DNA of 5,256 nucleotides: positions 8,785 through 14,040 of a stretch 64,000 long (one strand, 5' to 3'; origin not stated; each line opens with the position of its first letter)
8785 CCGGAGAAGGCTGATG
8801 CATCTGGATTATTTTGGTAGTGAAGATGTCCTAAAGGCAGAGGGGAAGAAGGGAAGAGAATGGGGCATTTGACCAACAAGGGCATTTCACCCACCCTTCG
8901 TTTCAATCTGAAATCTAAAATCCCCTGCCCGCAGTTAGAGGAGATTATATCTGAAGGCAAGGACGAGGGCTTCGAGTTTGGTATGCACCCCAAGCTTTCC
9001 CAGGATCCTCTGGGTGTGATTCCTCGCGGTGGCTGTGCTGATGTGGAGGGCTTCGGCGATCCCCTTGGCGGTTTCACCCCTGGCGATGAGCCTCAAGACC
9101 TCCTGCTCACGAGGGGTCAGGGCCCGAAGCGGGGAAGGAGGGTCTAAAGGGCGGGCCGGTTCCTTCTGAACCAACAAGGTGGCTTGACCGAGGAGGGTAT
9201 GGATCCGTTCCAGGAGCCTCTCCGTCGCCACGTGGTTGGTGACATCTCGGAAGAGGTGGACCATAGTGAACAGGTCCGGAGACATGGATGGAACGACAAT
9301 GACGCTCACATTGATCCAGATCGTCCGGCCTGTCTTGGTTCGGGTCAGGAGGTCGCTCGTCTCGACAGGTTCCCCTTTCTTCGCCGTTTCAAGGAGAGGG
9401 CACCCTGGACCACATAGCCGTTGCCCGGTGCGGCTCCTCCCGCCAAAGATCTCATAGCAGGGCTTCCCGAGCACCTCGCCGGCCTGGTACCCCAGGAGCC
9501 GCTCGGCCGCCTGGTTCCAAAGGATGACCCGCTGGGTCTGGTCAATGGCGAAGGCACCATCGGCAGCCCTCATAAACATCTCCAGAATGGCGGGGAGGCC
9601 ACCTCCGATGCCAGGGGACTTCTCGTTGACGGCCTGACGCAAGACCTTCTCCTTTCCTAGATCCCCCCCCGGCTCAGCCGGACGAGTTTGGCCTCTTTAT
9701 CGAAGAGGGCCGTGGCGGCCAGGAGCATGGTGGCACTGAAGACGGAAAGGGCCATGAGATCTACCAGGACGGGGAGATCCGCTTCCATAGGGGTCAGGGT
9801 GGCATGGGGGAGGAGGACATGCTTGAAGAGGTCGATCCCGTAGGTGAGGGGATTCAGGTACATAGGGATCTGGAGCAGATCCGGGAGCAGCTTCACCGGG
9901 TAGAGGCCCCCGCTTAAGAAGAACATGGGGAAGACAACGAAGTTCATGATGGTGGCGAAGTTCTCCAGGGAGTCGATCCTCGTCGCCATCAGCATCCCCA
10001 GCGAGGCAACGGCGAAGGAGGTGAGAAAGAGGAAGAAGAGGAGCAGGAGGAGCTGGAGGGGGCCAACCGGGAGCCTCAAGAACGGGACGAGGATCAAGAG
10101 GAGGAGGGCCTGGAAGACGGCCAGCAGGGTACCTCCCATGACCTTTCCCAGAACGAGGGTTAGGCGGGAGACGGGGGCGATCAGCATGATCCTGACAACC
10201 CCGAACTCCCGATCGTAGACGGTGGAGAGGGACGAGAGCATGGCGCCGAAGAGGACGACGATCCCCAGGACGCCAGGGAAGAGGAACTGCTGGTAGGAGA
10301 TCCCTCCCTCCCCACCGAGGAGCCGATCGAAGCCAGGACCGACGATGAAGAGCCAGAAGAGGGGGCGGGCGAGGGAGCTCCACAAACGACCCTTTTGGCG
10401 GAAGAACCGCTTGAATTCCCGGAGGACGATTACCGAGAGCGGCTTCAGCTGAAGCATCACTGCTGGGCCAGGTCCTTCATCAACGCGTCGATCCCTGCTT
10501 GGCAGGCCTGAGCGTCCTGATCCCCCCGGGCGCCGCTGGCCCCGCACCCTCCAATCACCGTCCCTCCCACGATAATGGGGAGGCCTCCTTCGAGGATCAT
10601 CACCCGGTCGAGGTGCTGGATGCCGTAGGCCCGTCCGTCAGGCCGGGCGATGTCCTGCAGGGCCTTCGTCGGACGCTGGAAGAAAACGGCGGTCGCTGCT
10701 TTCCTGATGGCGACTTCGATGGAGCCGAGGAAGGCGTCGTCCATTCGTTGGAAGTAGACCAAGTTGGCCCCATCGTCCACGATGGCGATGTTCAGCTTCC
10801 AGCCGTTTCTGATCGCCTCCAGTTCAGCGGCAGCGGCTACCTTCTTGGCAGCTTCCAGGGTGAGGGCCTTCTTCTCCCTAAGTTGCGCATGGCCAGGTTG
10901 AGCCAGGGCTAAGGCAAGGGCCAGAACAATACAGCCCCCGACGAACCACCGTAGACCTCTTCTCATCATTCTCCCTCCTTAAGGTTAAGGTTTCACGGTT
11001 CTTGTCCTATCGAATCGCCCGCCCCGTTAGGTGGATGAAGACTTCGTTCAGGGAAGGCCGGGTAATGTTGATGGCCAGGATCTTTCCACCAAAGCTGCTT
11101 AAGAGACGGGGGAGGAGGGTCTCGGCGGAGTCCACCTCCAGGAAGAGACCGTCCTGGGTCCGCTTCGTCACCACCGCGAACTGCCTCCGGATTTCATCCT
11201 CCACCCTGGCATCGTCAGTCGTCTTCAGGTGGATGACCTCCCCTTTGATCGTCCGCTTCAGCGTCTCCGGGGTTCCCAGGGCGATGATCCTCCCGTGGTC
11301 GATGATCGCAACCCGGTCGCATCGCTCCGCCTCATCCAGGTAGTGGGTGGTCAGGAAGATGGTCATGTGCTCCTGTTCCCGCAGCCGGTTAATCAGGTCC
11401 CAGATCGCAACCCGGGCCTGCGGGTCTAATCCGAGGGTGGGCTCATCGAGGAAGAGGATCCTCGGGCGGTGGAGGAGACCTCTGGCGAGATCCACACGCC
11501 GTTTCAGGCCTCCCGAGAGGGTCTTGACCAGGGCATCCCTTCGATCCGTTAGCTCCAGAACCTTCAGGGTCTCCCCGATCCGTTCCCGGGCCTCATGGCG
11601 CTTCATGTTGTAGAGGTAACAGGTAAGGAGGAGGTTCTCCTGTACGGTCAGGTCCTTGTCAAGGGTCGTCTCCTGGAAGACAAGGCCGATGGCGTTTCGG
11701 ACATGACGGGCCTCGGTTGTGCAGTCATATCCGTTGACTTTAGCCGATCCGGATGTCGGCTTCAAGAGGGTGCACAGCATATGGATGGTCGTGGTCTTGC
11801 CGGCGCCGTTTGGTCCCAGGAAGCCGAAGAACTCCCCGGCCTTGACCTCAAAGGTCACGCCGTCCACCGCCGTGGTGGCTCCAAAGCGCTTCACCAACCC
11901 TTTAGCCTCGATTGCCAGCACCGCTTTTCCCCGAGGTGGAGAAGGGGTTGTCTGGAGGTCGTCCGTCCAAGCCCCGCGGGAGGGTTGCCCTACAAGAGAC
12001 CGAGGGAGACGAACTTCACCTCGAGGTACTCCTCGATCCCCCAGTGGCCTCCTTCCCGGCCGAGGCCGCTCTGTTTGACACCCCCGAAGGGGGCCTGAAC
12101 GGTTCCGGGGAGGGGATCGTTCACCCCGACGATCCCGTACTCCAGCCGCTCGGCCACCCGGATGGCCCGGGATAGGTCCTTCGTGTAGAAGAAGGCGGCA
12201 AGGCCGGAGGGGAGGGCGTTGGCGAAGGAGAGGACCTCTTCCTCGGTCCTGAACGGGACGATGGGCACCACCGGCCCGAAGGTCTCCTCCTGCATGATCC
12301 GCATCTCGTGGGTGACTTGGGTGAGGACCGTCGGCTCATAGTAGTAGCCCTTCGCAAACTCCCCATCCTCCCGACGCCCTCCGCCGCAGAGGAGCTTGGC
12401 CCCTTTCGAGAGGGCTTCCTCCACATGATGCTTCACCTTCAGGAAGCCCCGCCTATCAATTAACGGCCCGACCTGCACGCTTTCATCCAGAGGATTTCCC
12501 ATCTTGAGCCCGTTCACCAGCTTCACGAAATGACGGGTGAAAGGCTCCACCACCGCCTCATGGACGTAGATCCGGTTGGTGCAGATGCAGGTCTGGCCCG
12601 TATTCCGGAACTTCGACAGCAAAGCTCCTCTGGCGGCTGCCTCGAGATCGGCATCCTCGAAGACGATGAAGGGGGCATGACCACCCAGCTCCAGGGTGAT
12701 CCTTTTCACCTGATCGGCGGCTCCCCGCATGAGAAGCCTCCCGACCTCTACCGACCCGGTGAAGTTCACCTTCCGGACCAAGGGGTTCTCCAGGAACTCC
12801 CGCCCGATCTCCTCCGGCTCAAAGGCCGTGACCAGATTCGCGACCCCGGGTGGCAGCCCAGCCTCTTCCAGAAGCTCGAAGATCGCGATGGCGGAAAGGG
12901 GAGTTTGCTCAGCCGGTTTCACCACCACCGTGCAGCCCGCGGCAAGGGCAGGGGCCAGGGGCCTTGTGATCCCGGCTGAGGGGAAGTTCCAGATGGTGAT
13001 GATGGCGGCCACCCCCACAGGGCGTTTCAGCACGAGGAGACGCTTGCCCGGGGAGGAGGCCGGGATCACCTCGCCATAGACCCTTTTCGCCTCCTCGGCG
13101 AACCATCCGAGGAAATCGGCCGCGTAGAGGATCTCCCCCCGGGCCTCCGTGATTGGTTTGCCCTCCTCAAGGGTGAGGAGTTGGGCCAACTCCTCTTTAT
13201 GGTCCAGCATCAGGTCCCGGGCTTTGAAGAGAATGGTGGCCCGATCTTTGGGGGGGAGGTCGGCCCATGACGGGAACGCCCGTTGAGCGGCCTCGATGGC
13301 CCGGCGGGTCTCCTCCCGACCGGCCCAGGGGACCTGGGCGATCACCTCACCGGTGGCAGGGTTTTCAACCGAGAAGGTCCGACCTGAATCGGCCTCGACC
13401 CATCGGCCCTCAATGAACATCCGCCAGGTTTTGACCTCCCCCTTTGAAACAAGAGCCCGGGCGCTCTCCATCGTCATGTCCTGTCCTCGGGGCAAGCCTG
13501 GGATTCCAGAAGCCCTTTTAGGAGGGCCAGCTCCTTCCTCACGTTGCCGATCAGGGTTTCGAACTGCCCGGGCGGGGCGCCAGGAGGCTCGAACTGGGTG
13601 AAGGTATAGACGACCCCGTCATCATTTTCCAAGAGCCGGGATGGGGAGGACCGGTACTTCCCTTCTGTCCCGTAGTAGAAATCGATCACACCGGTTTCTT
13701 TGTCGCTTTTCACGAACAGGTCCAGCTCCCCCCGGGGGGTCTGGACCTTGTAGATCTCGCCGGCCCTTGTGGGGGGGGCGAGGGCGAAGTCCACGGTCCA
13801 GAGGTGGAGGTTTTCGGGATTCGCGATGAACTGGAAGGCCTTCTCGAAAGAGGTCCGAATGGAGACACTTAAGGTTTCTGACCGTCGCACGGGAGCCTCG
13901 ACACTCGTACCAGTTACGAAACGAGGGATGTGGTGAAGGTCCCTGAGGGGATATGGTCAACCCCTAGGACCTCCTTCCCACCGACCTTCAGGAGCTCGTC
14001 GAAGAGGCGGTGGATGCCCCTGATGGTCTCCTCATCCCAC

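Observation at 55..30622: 30-kb island coupling lanthanide quinoproteins to an unexplained Fe-S/flavin enzyme set, with no pqq genes: candidate new cofactor or aromatic-turnover system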

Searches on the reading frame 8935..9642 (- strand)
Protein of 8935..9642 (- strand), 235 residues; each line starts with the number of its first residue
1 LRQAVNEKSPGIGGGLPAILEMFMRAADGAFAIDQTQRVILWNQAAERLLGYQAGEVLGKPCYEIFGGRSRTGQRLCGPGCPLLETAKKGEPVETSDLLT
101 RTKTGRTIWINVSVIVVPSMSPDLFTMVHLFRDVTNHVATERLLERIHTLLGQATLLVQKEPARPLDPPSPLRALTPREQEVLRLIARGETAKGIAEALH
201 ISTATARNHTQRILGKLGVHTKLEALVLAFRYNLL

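Call 3: search_protein_families(library=pfam, proteins=[window:8935-9642:-])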
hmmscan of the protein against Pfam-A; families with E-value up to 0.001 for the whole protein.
window:8935-9642:- (235 aa): 9 families
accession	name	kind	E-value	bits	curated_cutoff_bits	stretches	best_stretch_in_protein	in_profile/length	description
PF00196.25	GerE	-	3.8e-16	58.9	23.5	1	174-229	2-57/57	Bacterial regulatory proteins, luxR family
PF13426.13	PAS_9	-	1e-13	51.9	27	1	30-135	4-102/103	PAS domain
PF00989.32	PAS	-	2.1e-10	41.1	22.6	1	26-116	10-95/113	PAS fold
PF08448.16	PAS_4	-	9e-09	36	23.1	1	27-136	5-107/110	PAS fold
PF08281.18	Sigma70_r4_2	-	9e-06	25.7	25.7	1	172-217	8-54/54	Sigma-70, region 4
PF04545.22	Sigma70_r4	-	1.3e-05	25.1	24.1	1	172-217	2-48/50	Sigma-70, region 4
PF13188.13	PAS_8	-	1.5e-05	25.2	21.8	1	23-66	6-47/65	PAS domain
PF13384.12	HTH_23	-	0.00032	20.9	24.6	1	180-212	8-40/50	Homeodomain-like domain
PF08447.18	PAS_3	-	0.0007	20.3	25.6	0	40-117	2-75/89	PAS fold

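Call 6: search_protein_families(library=ncbifam, proteins=[window:8935-9642:-], max_evalue=0.00001)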
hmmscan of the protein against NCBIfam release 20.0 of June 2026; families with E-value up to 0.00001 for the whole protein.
window:8935-9642:- (235 aa): 18 families
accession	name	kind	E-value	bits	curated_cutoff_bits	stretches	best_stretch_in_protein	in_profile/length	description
TIGR03020.2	EpsA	equivalog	4.3e-14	52.8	170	1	135-226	151-242/247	XrtB/PEP-CTERM-associated transcriptional regulator EpsA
TIGR00229.1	sensory_box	domain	3.1e-12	46.7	22.9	1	22-143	10-125/126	PAS domain S-box protein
NF047785.1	respo_reg_MadR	equivalog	3.4e-10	39.6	300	1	173-234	147-208/209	MadR family response regulator transcription factor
NF008468.0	PRK11360.1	equivalog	5.6e-10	38.2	646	1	24-149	275-392/616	two-component system sensor histidine kinase AtoS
NF011896.0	PRK15369.1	equivalog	7.5e-10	38.8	242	1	173-232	148-207/211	two component system response regulator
NF052445.1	RespRegMctR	equivalog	1.2e-09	37.9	300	1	173-224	143-194/205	two-component system response regulator MctR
NF007935.0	PRK10651.1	equivalog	1.3e-09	37.6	250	1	172-229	153-210/216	two-component system response regulator NarL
NF008467.0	PRK11359.1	equivalog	9.3e-09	33.8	857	0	29-65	24-60/800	oxygen-sensing cyclic-di-GMP phosphodiesterase DosP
NF007708.0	PRK10403.1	equivalog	2.4e-08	33.7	343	1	168-229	147-208/215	nitrate/nitrite response regulator protein NarP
NF041232.1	BagY_FevT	exception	7.1e-08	31.7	700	1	174-224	296-346/367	LuxR family transcriptional regulator BagY/FevT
TIGR03541.1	reg_near_HchA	equivalog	9.5e-08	31.8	215.6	1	173-231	170-228/232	PA1136 family autoinducer-binding transcriptional regulator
NF007018.1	PRK09483.1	equivalog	1.7e-07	31.1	280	1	169-235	143-209/217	UvrY/SirA/GacA family response regulator transcription factor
NF052366.1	photon_PedR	equivalog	8.2e-07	29.1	120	1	175-226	3-54/74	photosynthetic electron transport-dependent transcriptional regulator PedR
NF007403.0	PRK09935.1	equivalog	1.4e-06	28.1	271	1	173-235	148-210/210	fimbria biosynthesis transcriptional regulator FimZ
NF003420.0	PRK04841.1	equivalog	1.6e-06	26.5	537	1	174-229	838-893/903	HTH-type transcriptional regulator MalT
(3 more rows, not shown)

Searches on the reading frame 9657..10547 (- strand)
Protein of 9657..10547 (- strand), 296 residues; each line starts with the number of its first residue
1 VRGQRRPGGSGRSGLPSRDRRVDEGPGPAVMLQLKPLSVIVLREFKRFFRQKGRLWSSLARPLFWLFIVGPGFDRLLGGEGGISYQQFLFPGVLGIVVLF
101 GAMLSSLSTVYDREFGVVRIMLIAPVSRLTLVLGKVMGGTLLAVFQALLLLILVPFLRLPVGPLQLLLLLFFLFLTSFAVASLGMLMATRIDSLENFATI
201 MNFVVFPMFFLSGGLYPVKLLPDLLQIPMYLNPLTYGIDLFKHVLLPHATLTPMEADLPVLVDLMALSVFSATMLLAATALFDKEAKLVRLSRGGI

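Call 3: search_protein_families(library=pfam, proteins=[window:9657-10547:-])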
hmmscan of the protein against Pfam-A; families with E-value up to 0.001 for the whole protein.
window:9657-10547:- (296 aa): 3 families
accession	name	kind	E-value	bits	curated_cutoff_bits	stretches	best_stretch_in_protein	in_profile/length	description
PF01061.29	ABC2_membrane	-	2.7e-35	122.3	26.9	1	38-244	4-209/211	ABC-2 type transporter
PF12698.13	ABC2_membrane_3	-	4.2e-22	79.2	31.6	1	84-278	159-345/347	ABC-2 family transporter protein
PF12679.13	ABC2_membrane_2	-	2.5e-05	24.1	27.2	1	95-222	76-208/283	ABC-2 family transporter protein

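Call 6: search_protein_families(library=ncbifam, proteins=[window:9657-10547:-], max_evalue=0.00001)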
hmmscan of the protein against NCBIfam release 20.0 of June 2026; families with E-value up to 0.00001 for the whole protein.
window:9657-10547:- (296 aa): 10 families
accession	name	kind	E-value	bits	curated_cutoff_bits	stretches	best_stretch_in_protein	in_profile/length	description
TIGR01247.1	drrB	subfamily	6.2e-51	173.4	223.05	1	43-274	1-234/236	daunorubicin resistance ABC transporter membrane protein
TIGR03861.1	phenyl_ABC_PedC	subfamily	1.4e-43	149.4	241.35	1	37-252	4-228/253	alcohol ABC transporter, permease protein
NF011648.0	PRK15066.1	subfamily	5e-22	78.7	225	1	35-284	8-251/257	ABC transporter permease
TIGR01291.1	nodJ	subfamily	3.1e-16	59.7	206.65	1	55-276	26-247/253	ABC-2 type transporter, NodJ family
NF038293.1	permease_SagH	equivalog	7.5e-11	41.4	450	1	94-221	185-312/370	SagH family ABC transporter permease subunit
TIGR01248.1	drrC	subfamily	1.1e-09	38.7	165.65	1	99-240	2-144/152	daunorubicin resistance protein C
TIGR03062.1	pip_yhgE_Cterm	subfamily_domain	6.8e-09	35.6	102.2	1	128-274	59-201/208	YhgE/Pip family protein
TIGR00025.1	Mtu_efflux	paralog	1.5e-06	28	146.9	1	97-274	50-232/238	ABC transporter efflux protein, DrrB family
NF033858.1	ABC2_perm_RbbA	equivalog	2.5e-06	25.7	1050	1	90-276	716-904/909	ribosome-associated ATPase/putative transporter RbbA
NF050053.1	CapPschTportKpsM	equivalog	9.6e-06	25.7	300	0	82-249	57-221/257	capsule polysaccharide transporter KpsM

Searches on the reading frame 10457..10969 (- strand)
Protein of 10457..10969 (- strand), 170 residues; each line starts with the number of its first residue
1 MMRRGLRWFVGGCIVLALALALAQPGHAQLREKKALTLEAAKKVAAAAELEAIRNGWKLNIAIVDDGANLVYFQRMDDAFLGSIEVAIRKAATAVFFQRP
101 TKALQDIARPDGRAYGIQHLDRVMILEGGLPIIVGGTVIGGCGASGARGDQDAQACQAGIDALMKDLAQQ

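Call 3: search_protein_families(library=pfam, proteins=[window:10457-10969:-])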
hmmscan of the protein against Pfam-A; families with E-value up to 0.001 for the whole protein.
window:10457-10969:- (170 aa): 1 family
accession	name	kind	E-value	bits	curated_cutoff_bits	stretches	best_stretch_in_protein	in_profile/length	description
PF03928.20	HbpS-like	-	2.2e-36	125.2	25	1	36-160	1-127/128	Haem degrading protein HbpS-like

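Call 6: search_protein_families(library=ncbifam, proteins=[window:10457-10969:-], max_evalue=0.00001)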
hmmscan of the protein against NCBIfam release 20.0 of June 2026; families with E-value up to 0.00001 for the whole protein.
window:10457-10969:- (170 aa): 1 family
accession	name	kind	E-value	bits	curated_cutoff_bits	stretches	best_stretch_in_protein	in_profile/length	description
NF007275.0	PRK09732.1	equivalog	7.2e-20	71.2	246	1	33-163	4-132/134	hypothetical protein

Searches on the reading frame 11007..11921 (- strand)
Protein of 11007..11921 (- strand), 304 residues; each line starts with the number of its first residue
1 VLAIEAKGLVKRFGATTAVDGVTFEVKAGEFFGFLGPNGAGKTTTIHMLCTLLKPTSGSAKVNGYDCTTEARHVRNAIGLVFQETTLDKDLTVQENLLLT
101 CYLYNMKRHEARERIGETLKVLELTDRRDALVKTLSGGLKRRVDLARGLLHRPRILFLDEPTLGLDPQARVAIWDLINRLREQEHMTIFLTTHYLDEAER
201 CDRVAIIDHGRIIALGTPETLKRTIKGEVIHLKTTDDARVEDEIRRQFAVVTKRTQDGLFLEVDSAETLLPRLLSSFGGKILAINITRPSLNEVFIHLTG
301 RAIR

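Call 4: search_protein_families(library=pfam, proteins=[window:11007-11921:-])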
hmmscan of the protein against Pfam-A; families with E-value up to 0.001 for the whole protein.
window:11007-11921:- (304 aa): 4 families
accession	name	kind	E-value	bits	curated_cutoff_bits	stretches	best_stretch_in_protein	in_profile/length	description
PF00005.33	ABC_tran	-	4.7e-34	118.4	25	1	20-162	2-136/137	ABC transporter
PF13732.12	DrrA1-3_C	-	7.3e-09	36.7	27.4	1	216-298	1-80/81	ATP-binding protein DrrA1-3-like, C-terminal domain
PF13304.12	AAA_21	-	1.3e-08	35.7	27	1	125-193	228-298/304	AAA domain, putative AbiEii toxin, Type IV TA system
PF13175.12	AAA_15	-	0.00038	20.6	32.1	0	154-193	330-369/374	AAA ATPase domain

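Call 7: search_protein_families(library=ncbifam, proteins=[window:11007-11921:-], max_evalue=0.00001)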
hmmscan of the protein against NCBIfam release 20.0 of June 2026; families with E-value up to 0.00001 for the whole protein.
window:11007-11921:- (304 aa): 182 families (the best 25 are shown)
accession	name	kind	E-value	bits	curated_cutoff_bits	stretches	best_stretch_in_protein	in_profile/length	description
TIGR01188.1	drrA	subfamily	3.2e-102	341.9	312.45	1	11-300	1-302/302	daunorubicin resistance ABC transporter, ATP-binding protein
NF033858.1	ABC2_perm_RbbA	equivalog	1.5e-71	241.5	1050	1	2-226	265-489/909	ribosome-associated ATPase/putative transporter RbbA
NF010060.0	PRK13537.1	equivalog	7.7e-70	235.2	521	1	3-303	15-312/314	nodulation factor ABC transporter ATP-binding protein NodI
TIGR03864.1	PQQ_ABC_ATP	hypoth_equivalog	2.1e-68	230.3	302.25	1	3-229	1-227/236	ABC transporter, ATP-binding subunit, PQQ-dependent alcohol dehydrogenase system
NF010059.0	PRK13536.1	equivalog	6.9e-61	205.9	549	1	2-303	42-340/342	nodulation factor ABC transporter ATP-binding protein NodI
TIGR01288.1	nodI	equivalog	6.2e-58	196.2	424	1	2-303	3-301/303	nodulation factor ABC transporter ATP-binding protein NodI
TIGR03522.1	GldA_ABC_ATP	equivalog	1.3e-56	192.2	402.6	1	3-299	2-301/301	gliding motility-associated ABC transporter ATP-binding subunit GldA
TIGR04406.1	LPS_export_lptB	equivalog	3.7e-46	157.3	240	1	4-222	2-223/239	LPS export ABC transporter ATP-binding protein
TIGR04520.1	ECF_ATPase_1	equivalog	9.5e-46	156.4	315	1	15-252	14-255/269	energy-coupling factor transporter ATPase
TIGR03265.1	PhnT2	equivalog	5.1e-45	154.2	457.7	1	4-223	5-224/353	putative 2-aminoethylphosphonate ABC transporter ATP-binding protein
TIGR01186.1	proV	subfamily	5.6e-45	154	326.6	1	12-223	2-219/363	betaine/proline/choline family ABC transporter ATP-binding protein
TIGR04521.1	ECF_ATPase_2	equivalog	7e-45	153.3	330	1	16-247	18-259/279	energy-coupling factor transporter ATPase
TIGR00968.1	3a0106s01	subfamily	6.3e-44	150.3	342.75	1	7-223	4-220/237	sulfate ABC transporter ATP-binding protein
NF047930.1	ABC_ATP_B6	equivalog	1.2e-40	139.6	670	1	4-237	3-243/510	putative B6 ABC transporter ATP-binding protein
TIGR03740.1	galliderm_ABC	subfamily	2.5e-40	138.5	309.75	1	5-213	2-203/223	lantibiotic protection ABC transporter ATP-binding subunit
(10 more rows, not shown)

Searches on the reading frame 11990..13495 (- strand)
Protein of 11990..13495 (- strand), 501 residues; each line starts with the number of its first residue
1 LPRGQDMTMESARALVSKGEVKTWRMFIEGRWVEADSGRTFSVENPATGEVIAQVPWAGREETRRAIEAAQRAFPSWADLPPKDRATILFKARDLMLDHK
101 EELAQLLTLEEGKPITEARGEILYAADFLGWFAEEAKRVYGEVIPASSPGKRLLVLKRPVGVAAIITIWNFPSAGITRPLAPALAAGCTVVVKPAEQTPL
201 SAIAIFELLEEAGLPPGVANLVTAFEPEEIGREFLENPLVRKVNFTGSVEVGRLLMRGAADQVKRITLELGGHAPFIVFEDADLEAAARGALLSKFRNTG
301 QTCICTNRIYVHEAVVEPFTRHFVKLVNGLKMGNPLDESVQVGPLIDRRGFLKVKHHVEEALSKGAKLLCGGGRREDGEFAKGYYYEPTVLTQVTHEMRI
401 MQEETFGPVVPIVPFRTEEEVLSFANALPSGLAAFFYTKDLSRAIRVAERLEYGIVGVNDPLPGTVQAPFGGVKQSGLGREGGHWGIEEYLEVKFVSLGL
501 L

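Call 4: search_protein_families(library=pfam, proteins=[window:11990-13495:-])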
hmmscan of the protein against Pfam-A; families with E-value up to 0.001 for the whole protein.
window:11990-13495:- (501 aa): 1 family
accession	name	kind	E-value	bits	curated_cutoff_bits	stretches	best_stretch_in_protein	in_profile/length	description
PF00171.27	Aldedh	-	5.4e-175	582.8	23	1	32-496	1-461/461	Aldehyde dehydrogenase family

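Call 7: search_protein_families(library=ncbifam, proteins=[window:11990-13495:-], max_evalue=0.00001)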
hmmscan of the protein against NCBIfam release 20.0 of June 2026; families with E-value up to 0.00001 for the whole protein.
window:11990-13495:- (501 aa): 40 families (the best 25 are shown)
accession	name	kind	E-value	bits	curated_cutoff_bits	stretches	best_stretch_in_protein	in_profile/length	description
TIGR01780.1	SSADH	subfamily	3.5e-188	626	646.35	1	43-494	1-448/448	succinate-semialdehyde dehydrogenase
NF008415.0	PRK11241.1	equivalog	8.1e-183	608.5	828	1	25-500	12-482/482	NADP-dependent succinate-semialdehyde dehydrogenase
TIGR01804.1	BADH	equivalog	1e-144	482.5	668.6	1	27-494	1-467/467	betaine-aldehyde dehydrogenase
TIGR02299.1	HpaE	equivalog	3.7e-131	438.1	638.35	1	26-498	3-476/488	5-carboxymethyl-2-hydroxymuconate semialdehyde dehydrogenase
NF009725.0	PRK13252.1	equivalog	1.5e-130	435.9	593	1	22-499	5-480/488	betaine-aldehyde dehydrogenase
NF007497.0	PRK10090.1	equivalog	2.3e-127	425.7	500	1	21-498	4-477/480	aldehyde dehydrogenase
NF010000.0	PRK13473.1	subfamily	8.9e-125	417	615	1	25-497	4-471/475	aminobutyraldehyde dehydrogenase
NF052305.1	DioxValDhHalo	equivalog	6.8e-119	397.9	750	1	23-494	4-477/483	2,5-dioxovalerate dehydrogenase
NF006916.0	PRK09407.1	equivalog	9.4e-119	397.4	521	1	33-496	28-490/526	succinic semialdehyde dehydrogenase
NF040648.1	lactal_redase_Meth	equivalog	2.7e-118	395.9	650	1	26-497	1-461/463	lactaldehyde dehydrogenase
NF045735.1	PaDhStyDPseudo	equivalog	1.9e-117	392.9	850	1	25-498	4-481/483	phenylacetaldehyde dehydrogenase StyD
NF040792.1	glyc_ald_dh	equivalog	2e-116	389.9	760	1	25-496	2-471/488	D-glyceraldehyde dehydrogenase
NF042993.1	AlphKGSA_gudD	equivalog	6.3e-116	387.9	770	1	22-496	2-478/481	alpha-ketoglutaric semialdehyde dehydrogenase GucD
TIGR03216.1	OH_muco_semi_DH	equivalog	3.4e-111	372.2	693.25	1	25-497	2-478/481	2-hydroxymuconic semialdehyde dehydrogenase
NF045736.1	PaDhStyDRhodo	equivalog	4e-104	348.8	800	1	25-498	4-477/479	phenylacetaldehyde dehydrogenase StyD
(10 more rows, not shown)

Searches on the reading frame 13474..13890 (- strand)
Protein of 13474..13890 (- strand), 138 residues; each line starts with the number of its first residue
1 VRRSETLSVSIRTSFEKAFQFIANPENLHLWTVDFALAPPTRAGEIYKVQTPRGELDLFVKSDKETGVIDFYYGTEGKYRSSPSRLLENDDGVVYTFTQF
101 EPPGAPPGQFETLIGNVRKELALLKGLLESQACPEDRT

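Call 4: search_protein_families(library=pfam, proteins=[window:13474-13890:-])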
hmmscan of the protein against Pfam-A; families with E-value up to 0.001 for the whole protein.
window:13474-13890:- (138 aa): 0 families

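Call 7: search_protein_families(library=ncbifam, proteins=[window:13474-13890:-], max_evalue=0.00001)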
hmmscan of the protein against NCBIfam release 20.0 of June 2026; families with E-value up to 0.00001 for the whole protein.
window:13474-13890:- (138 aa): 0 families
